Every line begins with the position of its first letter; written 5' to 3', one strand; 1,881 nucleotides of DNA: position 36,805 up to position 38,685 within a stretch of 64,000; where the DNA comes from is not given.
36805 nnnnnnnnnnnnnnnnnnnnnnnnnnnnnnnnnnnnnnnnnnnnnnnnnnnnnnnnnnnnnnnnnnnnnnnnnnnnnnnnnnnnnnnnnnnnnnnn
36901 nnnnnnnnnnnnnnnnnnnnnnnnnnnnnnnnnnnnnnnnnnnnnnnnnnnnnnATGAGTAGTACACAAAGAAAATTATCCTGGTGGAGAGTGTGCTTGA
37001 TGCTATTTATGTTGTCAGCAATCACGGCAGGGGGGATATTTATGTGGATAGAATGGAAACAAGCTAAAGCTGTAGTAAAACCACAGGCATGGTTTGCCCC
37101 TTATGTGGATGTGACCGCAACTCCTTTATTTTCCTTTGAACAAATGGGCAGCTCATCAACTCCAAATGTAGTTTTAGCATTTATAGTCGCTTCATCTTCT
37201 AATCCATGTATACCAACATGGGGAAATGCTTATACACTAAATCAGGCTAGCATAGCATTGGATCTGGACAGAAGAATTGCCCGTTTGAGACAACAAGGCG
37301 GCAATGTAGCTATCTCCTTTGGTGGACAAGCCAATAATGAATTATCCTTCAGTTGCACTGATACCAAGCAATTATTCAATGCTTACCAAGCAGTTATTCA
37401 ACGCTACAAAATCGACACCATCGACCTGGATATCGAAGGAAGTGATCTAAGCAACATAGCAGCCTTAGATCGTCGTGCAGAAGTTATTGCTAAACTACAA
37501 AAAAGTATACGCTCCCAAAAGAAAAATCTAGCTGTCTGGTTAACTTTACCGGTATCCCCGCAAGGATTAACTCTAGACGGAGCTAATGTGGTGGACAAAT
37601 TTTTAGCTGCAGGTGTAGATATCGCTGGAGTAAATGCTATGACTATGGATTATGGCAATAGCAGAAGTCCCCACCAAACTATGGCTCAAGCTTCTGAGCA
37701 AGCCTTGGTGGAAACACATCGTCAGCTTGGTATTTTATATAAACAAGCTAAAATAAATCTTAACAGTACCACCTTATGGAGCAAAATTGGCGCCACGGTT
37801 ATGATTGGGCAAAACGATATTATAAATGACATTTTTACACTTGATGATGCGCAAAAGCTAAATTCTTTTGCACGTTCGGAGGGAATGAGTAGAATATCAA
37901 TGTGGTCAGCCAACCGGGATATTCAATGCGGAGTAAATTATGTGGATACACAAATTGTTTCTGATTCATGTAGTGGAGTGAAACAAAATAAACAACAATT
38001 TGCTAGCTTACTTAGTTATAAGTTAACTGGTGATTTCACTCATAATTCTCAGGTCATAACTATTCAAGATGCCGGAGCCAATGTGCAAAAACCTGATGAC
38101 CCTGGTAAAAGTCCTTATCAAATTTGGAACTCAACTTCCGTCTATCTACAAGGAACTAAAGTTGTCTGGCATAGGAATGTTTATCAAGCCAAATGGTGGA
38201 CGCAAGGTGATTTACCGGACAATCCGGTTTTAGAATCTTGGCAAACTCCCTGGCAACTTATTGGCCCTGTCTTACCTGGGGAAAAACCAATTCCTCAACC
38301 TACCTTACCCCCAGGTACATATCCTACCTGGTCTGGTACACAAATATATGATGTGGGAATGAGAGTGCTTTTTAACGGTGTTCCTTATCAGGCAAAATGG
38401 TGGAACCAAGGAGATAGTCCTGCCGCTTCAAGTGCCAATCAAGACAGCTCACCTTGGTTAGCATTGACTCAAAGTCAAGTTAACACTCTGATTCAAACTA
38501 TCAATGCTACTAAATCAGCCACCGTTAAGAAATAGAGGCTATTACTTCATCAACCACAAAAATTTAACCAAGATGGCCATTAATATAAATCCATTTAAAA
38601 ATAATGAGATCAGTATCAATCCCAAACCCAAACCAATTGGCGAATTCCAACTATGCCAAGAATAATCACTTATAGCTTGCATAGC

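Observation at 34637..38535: Translationally coupled operon: chitin/cellulose-synthase-like processive GT2 plus membrane-anchored GH18-like hydrolase with two CBM5/12 chitin-binding domains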

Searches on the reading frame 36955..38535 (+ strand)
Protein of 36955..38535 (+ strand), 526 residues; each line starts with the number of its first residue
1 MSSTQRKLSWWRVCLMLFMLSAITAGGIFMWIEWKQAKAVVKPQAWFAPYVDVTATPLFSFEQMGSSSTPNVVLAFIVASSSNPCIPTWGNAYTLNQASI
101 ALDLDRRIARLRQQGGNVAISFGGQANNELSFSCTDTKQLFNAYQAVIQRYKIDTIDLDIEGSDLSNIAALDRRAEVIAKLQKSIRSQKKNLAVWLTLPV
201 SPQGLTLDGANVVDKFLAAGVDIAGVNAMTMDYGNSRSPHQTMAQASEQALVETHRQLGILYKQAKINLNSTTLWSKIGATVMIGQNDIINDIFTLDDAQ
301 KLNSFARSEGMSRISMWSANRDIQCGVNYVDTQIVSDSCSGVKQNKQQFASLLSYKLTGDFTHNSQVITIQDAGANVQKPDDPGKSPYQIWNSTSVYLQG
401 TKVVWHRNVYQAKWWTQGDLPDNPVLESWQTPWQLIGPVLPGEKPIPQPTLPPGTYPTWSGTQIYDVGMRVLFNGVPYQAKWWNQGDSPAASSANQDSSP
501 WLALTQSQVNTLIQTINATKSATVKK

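Call 3: search_protein_families(library=pfam, proteins=[window:36955-38535:+], max_evalue=0.01)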
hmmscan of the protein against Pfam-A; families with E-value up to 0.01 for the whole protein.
window:36955-38535:+ (526 aa): 2 families
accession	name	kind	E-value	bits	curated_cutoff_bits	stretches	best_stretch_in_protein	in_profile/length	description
PF02839.19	CBM_5_12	-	4.2e-12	46.3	26.2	2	458-500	1-42/44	Carbohydrate-binding module family 5/12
PF00704.34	Glyco_hydro_18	-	5.3e-09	36.6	29.6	1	107-246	53-195/317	Glycosyl hydrolases family 18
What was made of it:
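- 37087..38007 (+): GH18 catalytic domain (residues ~45-351). Pfam PF00704 (call 3).
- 38110..38265 (+): CBM5/12 module 1 (residues ~386-437, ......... at 410-418). Pfam reports two CBM_5_12 stretches (call 3).
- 38326..38454 (+): CBM5/12 module 2 (residues 458-500, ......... at 478-486). Best Pfam stretch at residues 458-500 (call 3).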

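Call 4: search_protein_families(library=ncbifam, proteins=[window:36955-38535:+], max_evalue=0.01)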
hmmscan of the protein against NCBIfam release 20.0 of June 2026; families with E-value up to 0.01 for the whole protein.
window:36955-38535:+ (526 aa): 0 families

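Call 7: search_solved_structures(query=window:36955-38535:+, max_evalue=0.01, show_alignments=3)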
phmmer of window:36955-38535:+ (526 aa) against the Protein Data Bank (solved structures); distinct sequences matched with E-value up to 0.01: 11.
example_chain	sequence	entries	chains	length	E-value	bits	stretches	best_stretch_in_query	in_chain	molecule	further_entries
9buf_A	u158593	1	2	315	5.2e-51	176.9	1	45-351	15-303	Exochitinase 1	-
2dsk_A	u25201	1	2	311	5.6e-22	81.2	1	43-323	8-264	chitinase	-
3a4w_A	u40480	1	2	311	2.5e-21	79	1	43-323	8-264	Chitinase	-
3a4x_A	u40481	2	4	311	7.1e-21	77.5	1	43-323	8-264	Chitinase | Putative chitinase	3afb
4txg_A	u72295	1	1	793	7.1e-07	31.3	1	390-453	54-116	Chitinase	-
6k7z_A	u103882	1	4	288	5.7e-05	25.1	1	71-187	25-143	GH18 chiitnase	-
2d49_A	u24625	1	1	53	0.00012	23.9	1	458-494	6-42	chitinase C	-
6z40_A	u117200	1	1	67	0.00055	21.8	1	454-505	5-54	Carbohydrate binding protein, putative, cpb33A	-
1wvv_A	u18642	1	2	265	0.0028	19.5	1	458-494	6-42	chitinase C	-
1wvu_A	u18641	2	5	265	0.0028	19.5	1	458-494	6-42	chitinase C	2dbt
4tx8_A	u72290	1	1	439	0.0067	18.2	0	92-203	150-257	Probable chitinase A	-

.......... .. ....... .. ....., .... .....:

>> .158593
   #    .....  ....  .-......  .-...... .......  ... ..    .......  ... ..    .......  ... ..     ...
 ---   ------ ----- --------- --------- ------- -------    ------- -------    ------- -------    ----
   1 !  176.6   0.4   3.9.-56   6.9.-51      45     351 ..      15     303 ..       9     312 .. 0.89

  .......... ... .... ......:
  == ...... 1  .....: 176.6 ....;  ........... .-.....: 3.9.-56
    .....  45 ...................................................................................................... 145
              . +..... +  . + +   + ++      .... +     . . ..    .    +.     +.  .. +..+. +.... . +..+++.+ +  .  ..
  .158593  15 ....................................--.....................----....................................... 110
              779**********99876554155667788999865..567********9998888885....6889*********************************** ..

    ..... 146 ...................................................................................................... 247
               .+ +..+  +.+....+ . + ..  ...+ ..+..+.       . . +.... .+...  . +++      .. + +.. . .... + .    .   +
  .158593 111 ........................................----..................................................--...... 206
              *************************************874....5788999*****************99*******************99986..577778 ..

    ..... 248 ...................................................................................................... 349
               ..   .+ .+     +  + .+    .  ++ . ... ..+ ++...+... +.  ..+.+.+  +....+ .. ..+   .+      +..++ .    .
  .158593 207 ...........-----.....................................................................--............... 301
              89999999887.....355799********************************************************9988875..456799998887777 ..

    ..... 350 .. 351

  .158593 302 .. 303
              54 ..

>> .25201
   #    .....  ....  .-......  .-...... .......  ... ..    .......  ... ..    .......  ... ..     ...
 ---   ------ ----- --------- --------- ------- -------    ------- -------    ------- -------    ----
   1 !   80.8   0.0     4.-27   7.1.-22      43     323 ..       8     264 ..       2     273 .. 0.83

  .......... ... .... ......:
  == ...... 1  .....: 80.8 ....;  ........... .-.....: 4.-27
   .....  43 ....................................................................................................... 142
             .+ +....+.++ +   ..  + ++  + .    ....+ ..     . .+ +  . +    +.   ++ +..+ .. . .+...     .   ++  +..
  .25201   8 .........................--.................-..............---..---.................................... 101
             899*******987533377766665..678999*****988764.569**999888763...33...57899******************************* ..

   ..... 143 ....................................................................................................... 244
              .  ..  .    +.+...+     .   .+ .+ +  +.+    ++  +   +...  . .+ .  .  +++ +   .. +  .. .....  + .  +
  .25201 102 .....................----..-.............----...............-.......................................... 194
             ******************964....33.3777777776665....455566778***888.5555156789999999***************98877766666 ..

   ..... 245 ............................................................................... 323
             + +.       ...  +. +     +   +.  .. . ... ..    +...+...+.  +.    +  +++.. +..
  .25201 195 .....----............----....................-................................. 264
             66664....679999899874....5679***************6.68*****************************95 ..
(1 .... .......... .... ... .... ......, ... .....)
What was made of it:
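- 37087..38007 (+): Residues 45-351 match 9buf 'Exochitinase 1' at E 5e-51, and residues 43-323 match the 2dsk chitinase at E 5.6e-22 (call 7).
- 38110..38265 (+): Match to the 4txg chitinase over residues 390-453 (call 7).
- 38326..38454 (+): Match to the chitinase C binding domain 2d49 (call 7).
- On GH18 chitinase: 9buf at E 5e-51 and 2dsk at E 5.6e-22 (call 7).
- Closest known: Small GH18 chitinases of the Pyrococcus furiosus ChiA catalytic-domain type. Same: The catalytic domain aligns over about 300 residues at E 5e-51 and E 5.6e-22 (call 7).
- E 5e-51 to the solved 'Exochitinase 1' (9buf) and E 5.6e-22 to the chitinase 2dsk (call 7). Its catalytic domain is only about 300 residues and aligns end to end with the 311-315-residue solved chains (call 7). 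The closest solved relatives were deposited as chitinases (call 7).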

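Call 16: find_homologous_proteins(query=window:36955-38535:+)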
Query window:36955-38535:+ (526 aa): 2861 proteins with E <= 0.001 among 8000 candidates; the best 120 are listed.
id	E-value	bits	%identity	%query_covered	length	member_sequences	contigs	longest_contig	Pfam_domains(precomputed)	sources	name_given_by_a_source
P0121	1.3e-261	887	73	99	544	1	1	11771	PF02839.20,PF00704.35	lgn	-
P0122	2.6e-246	836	70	99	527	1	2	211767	PF02839.20,PF00704.35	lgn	-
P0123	3.5e-228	776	63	99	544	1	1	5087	PF02839.20,PF00704.35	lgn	-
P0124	7.0e-227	772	65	99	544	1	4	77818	PF02839.20,PF00704.35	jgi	jgi:chitinase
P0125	1.8e-225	767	65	97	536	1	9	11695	PF02839.20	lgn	-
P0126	7.6e-225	765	64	98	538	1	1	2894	PF02839.20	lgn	-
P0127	3.0e-223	760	64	96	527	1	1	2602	PF02839.20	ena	-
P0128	1.4e-222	758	66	96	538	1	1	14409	PF02839.20,PF00704.35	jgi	jgi:chitinase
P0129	2.8e-222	757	62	99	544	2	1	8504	PF02839.20,PF00704.35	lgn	-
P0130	4.8e-222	756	64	99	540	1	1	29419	PF02839.20,PF00704.35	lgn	-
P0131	1.6e-221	754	62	97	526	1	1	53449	PF02839.20,PF00704.35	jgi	jgi:chitinase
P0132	1.4e-220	751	64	97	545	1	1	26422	PF02839.20,PF00704.35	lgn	-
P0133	2.3e-220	751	62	99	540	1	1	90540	PF02839.20,PF00704.35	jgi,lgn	-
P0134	4.1e-220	750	61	99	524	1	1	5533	PF02839.20,PF00704.35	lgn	-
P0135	8.7e-220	749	63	97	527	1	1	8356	PF02839.20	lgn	-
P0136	9.1e-220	749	62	99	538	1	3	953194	PF02839.20,PF00704.35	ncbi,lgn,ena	-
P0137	6.1e-219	746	63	97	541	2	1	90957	PF02839.20,PF00704.35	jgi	jgi:chitinase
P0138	1.1e-218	745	61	99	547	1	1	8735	PF02839.20,PF00704.35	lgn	-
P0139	1.6e-218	745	62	99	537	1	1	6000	PF02839.20,PF00704.35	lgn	-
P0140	3.4e-218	743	63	96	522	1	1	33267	PF02839.20,PF00704.35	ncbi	-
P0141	5.7e-218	743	63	98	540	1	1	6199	PF02839.20,PF00704.35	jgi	jgi:chitinase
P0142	6.9e-218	742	63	97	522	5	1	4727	PF02839.20,PF00704.35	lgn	-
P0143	1.4e-217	741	63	97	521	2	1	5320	PF02839.20,PF00704.35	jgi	jgi:chitinase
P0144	2.2e-217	741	61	98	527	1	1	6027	PF02839.20,PF00704.35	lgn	-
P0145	2.9e-217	740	61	97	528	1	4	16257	PF02839.20,PF00704.35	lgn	-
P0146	6.4e-217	739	62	97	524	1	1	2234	PF02839.20,PF00704.35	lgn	-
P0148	9.0e-217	739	62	97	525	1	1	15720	PF02839.20,PF00704.35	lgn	-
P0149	1.7e-216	738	62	95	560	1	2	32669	PF02839.20,PF00704.35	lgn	-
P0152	5.1e-216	736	63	97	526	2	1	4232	PF02839.20,PF00704.35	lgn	-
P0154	1.4e-215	735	62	98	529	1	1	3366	PF02839.20,PF00704.35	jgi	jgi:chitinase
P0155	1.7e-215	735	61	98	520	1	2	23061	PF02839.20,PF00704.35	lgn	-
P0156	3.0e-215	734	61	98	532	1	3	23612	PF02839.20,PF00704.35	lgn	-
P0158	5.9e-215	733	61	98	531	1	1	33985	PF02839.20,PF00704.35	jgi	-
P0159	7.0e-215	733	61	98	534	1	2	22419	PF02839.20,PF00704.35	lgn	-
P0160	8.1e-215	732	60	98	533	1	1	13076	PF02839.20,PF00704.35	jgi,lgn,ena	-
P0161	9.2e-215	732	63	97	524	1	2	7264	PF02839.20,PF00704.35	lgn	-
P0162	5.0e-214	730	60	98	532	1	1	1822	PF02839.20,PF00704.35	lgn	-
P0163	5.4e-214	730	61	99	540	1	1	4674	PF02839.20,PF00704.35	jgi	-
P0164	1.4e-213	728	61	97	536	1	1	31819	PF02839.20,PF00704.35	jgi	jgi:chitinase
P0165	1.6e-213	728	62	99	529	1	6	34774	PF02839.20,PF00704.35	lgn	-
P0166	1.8e-213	728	64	96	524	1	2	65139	PF02839.20,PF00704.35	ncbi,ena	-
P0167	1.8e-213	728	60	97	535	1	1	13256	PF02839.20,PF00704.35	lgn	-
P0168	2.1e-213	728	62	96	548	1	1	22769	PF02839.20,PF00704.35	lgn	-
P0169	2.3e-213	728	60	97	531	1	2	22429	PF02839.20,PF00704.35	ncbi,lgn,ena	-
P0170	2.9e-213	727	60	97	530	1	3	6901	PF02839.20,PF00704.35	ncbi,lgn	-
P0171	3.6e-213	727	61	97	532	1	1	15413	PF02839.20,PF00704.35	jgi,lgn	jgi:chitinase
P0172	3.9e-213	727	61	97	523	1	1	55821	PF02839.20,PF00704.35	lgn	-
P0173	4.4e-213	727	62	98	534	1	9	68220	PF02839.20,PF00704.35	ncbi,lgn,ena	-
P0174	7.9e-213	726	60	97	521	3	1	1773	PF02839.20,PF00704.35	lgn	-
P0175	1.1e-212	725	60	97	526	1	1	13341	PF02839.20,PF00704.35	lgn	-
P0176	1.3e-212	725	61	97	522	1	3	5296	PF02839.20,PF00704.35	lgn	-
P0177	1.3e-212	725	59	98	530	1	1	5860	PF02839.20,PF00704.35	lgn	-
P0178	1.5e-212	725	61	97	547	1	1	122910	PF02839.20,PF00704.35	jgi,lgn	-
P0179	2.2e-212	724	61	98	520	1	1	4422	PF02839.20,PF00704.35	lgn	-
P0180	3.2e-212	724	61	99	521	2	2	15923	PF02839.20,PF00704.35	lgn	-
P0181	3.2e-212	724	60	97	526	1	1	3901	PF02839.20,PF00704.35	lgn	-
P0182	4.1e-212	723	60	98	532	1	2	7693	PF02839.20,PF00704.35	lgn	-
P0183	5.1e-212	723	62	97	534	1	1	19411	PF02839.20,PF00704.35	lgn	-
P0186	7.2e-212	723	61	97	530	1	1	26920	PF02839.20,PF00704.35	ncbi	-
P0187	9.0e-212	722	58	98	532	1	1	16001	PF02839.20,PF00704.35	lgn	-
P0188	1.0e-211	722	61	96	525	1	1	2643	PF02839.20,PF00704.35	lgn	-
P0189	1.1e-211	722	61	98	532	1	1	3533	PF02839.20,PF00704.35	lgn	-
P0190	1.2e-211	722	61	98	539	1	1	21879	PF02839.20,PF00704.35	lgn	-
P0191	1.4e-211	722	61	97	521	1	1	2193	PF02839.20,PF00704.35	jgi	jgi:chitinase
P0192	1.5e-211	722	60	98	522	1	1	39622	PF02839.20,PF00704.35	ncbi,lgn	-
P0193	1.7e-211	721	60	97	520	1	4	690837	PF02839.20,PF00704.35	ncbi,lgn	-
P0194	1.9e-211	721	61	96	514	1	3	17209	PF02839.20,PF00704.35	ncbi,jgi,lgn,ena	-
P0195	1.9e-211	721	60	96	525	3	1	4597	PF02839.20,PF00704.35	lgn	-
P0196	1.9e-211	721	62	96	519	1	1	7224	PF02839.20,PF00704.35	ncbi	-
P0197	2.0e-211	721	59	98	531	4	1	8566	PF02839.20,PF00704.35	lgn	-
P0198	2.3e-211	721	60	97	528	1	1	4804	PF02839.20,PF00704.35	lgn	-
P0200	3.3e-211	720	59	98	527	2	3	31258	PF02839.20,PF00704.35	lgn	-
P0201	4.2e-211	720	61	97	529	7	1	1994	PF02839.20,PF00704.35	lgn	-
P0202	4.3e-211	720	61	97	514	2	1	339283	PF02839.20,PF00704.35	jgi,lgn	jgi:chitinase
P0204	5.0e-211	720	61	97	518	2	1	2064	PF02839.20,PF00704.35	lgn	-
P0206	7.2e-211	719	61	98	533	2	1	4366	PF02839.20,PF00704.35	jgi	-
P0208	1.1e-210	719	62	98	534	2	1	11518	PF02839.20,PF00704.35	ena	-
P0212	1.9e-210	718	59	100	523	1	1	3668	PF02839.20,PF00704.35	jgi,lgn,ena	-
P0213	2.0e-210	718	61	96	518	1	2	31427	PF02839.20,PF00704.35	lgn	-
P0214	2.5e-210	718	60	97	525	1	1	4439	PF02839.20,PF00704.35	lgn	-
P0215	2.7e-210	717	61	98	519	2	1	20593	PF02839.20,PF00704.35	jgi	jgi:chitinase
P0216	2.8e-210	717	60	99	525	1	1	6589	PF02839.20,PF00704.35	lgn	-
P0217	3.0e-210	717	58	98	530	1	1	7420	PF02839.20,PF00704.35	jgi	jgi:chitinase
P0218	3.2e-210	717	61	98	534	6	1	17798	PF02839.20,PF00704.35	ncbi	-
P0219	3.6e-210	717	59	98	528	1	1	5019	PF02839.20,PF00704.35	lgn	-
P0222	4.4e-210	717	59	98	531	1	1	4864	PF02839.20,PF00704.35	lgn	-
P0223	4.8e-210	717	60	98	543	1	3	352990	PF02839.20,PF00704.35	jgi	jgi:chitinase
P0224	5.3e-210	716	62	97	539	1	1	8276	PF02839.20,PF00704.35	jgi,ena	-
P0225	5.8e-210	716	59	98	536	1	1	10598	PF02839.20,PF00704.35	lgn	-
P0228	7.9e-210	716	60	97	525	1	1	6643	PF02839.20,PF00704.35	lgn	-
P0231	8.8e-210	716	60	97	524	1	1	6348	PF02839.20,PF00704.35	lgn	-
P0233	1.1e-209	715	62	98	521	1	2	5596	PF02839.20,PF00704.35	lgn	-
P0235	1.3e-209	715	59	98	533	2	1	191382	PF02839.20,PF00704.35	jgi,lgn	-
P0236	1.4e-209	715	60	98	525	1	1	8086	PF02839.20,PF00704.35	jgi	jgi:chitinase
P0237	1.6e-209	715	61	97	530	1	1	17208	PF02839.20,PF00704.35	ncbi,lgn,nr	ncbi:MAG TPA: carbohydrate-binding protein [Candidatus Saccharimonadia bacterium]|nr:carbohydrate-bi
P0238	1.7e-209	715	59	98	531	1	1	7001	PF02839.20,PF00704.35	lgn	-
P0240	2.0e-209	715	61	97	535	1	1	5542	PF02839.20,PF00704.35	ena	-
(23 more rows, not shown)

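Call 71: list_cluster_members(proteins=[P0001, window:36955-38532:+, window:38770-39276:-])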
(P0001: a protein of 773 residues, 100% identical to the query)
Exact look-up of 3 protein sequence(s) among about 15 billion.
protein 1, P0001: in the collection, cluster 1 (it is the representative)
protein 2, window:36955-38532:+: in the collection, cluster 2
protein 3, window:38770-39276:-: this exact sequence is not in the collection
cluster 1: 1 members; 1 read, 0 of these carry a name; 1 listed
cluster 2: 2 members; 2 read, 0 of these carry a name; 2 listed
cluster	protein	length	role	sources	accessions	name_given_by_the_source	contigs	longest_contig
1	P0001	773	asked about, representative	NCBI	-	-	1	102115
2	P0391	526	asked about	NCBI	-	-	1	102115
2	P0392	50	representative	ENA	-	-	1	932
